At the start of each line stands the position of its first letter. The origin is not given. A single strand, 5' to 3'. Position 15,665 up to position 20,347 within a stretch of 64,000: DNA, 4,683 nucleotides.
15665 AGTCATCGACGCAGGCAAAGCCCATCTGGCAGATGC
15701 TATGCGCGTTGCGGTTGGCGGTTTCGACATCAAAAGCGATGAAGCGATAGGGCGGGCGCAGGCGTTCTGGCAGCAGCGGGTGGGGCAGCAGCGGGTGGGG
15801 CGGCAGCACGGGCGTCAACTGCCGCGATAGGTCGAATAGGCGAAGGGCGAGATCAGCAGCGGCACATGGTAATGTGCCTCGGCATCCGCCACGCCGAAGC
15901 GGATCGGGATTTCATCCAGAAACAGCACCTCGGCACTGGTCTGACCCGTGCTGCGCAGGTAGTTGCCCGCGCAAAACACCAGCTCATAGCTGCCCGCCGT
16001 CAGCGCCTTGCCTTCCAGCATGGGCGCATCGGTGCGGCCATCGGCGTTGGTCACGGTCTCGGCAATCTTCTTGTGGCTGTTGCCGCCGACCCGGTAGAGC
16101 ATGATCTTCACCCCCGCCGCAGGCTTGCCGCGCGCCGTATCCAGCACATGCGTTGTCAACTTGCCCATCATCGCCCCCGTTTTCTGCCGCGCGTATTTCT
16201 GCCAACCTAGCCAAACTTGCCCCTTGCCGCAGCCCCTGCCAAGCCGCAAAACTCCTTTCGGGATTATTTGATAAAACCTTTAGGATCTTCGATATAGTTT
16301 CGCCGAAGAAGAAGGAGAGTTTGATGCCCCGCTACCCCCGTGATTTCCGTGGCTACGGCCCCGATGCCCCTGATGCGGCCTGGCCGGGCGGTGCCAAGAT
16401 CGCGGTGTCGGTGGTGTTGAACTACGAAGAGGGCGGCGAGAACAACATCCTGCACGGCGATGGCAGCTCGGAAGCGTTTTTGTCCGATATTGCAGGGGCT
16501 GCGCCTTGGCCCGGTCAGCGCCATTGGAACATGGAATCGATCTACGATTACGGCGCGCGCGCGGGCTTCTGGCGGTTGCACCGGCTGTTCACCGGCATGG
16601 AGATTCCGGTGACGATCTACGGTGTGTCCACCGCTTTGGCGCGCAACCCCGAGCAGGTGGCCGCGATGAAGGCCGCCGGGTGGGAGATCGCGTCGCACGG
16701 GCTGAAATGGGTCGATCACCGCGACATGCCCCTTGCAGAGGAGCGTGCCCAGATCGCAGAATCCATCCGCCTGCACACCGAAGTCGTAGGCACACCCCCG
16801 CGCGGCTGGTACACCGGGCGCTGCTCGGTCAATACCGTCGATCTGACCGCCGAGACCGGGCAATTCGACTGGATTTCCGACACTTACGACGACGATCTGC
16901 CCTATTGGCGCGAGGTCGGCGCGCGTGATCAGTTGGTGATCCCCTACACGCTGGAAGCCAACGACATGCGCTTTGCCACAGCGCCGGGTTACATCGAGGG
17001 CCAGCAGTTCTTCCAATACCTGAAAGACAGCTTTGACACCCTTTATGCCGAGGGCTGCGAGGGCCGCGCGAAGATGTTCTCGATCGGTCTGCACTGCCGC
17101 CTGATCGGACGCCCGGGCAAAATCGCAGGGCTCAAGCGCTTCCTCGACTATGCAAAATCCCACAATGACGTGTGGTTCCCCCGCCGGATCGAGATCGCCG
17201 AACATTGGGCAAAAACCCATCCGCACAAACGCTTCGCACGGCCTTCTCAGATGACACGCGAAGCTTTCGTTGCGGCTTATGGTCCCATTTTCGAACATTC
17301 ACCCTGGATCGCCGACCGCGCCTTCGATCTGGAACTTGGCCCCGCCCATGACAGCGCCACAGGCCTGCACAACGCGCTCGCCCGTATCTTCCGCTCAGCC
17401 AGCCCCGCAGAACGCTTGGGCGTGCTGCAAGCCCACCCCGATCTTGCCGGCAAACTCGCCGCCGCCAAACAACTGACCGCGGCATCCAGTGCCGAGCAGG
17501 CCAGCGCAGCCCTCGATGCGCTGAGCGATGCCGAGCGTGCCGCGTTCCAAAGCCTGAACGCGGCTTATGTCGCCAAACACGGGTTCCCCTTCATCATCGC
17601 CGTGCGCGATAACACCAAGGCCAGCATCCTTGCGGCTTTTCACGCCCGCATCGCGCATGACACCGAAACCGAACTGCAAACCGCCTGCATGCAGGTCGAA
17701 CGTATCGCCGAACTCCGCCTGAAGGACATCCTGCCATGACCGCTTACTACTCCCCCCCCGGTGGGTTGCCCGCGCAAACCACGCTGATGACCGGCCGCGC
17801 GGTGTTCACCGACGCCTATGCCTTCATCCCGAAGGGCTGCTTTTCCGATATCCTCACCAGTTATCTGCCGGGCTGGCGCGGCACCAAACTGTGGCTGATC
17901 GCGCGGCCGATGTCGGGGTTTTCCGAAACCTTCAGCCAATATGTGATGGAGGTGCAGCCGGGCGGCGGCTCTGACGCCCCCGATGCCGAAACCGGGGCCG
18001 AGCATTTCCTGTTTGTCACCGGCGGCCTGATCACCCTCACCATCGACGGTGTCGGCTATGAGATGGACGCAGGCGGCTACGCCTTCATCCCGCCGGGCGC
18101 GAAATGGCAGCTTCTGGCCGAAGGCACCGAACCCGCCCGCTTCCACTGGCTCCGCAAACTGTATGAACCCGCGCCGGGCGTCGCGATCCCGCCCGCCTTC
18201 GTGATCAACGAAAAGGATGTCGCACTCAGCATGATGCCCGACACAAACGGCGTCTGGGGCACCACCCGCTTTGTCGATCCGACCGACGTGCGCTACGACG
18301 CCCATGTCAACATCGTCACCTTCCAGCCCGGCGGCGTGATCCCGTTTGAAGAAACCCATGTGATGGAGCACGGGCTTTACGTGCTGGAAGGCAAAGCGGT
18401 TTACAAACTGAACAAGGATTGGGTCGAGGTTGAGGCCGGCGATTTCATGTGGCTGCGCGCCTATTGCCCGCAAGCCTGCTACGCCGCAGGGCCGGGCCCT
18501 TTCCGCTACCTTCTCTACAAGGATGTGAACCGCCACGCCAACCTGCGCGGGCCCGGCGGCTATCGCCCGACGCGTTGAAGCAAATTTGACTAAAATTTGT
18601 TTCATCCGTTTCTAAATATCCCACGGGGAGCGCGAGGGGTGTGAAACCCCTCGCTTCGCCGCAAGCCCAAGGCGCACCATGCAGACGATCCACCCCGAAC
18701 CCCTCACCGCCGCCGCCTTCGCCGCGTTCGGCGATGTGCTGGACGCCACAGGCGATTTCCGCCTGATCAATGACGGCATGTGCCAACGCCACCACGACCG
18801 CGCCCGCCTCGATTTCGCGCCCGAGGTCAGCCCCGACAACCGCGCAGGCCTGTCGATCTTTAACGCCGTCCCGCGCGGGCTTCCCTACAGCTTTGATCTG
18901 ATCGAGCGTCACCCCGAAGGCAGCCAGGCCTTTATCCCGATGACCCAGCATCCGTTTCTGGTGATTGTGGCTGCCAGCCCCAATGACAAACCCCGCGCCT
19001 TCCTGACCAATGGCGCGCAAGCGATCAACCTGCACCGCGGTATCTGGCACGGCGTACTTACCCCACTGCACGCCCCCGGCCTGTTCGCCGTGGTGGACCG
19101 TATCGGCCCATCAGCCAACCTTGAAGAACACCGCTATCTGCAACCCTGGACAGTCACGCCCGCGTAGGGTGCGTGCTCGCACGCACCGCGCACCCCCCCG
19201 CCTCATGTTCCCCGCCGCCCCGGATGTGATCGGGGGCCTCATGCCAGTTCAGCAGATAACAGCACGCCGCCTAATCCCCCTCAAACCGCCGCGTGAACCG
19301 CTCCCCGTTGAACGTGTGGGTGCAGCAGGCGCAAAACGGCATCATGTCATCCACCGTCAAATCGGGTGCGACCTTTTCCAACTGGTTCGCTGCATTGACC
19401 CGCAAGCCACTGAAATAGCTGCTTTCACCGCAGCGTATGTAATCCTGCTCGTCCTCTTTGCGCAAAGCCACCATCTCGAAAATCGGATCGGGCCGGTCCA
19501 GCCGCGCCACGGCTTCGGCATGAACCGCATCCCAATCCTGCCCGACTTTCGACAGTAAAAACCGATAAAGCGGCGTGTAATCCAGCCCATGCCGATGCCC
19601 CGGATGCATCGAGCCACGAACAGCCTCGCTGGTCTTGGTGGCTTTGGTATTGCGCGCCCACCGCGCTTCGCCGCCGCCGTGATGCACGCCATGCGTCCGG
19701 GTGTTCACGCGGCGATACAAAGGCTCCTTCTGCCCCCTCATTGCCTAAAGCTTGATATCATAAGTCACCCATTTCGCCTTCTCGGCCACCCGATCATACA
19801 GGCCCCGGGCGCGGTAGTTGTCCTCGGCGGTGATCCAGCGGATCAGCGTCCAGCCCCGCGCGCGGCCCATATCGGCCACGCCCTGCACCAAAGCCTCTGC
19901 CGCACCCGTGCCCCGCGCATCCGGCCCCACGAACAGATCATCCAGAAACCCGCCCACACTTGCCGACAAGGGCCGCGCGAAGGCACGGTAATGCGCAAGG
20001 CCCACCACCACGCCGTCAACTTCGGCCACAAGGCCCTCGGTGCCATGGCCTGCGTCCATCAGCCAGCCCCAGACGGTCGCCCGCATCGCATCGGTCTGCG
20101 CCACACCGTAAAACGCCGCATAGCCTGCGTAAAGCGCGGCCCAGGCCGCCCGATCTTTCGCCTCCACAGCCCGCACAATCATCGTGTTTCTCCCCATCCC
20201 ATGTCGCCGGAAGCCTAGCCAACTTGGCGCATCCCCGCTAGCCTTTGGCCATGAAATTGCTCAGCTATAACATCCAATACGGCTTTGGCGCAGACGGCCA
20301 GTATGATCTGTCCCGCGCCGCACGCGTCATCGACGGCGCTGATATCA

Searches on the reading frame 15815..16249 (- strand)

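Call 11: search_protein_families(library=pfam, proteins=[window:15815-16249:-])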
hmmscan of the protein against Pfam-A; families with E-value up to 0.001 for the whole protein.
window:15815-16249:- (144 aa): 1 family
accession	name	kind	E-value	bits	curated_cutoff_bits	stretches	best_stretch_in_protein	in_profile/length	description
PF00576.27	Transthyretin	-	3.1e-37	127.9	25.3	1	31-143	1-109/109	HIUase/Transthyretin family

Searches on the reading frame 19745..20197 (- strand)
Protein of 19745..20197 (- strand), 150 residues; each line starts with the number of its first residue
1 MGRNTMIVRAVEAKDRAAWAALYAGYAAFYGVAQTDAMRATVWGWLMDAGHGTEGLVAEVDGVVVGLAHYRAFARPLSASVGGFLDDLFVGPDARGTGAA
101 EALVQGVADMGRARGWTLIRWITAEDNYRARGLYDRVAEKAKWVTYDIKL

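Call 11: search_protein_families(library=pfam, proteins=[window:19745-20197:-])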
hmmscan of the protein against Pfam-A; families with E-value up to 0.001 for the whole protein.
window:19745-20197:- (150 aa): 4 families
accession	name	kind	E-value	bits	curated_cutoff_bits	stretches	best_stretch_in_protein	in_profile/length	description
PF00583.31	Acetyltransf_1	-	1.2e-13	51.8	20.7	1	19-136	1-113/116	Acetyltransferase (GNAT) family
PF13508.13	Acetyltransf_7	-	8.8e-07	29.7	27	1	56-136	6-79/84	Acetyltransferase (GNAT) domain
PF08445.16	FR47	-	8.1e-05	23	22.1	1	78-145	17-83/86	FR47-like protein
PF13673.13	Acetyltransf_10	-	0.00019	21.8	23.6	1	52-136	30-104/128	Acetyltransferase (GNAT) domain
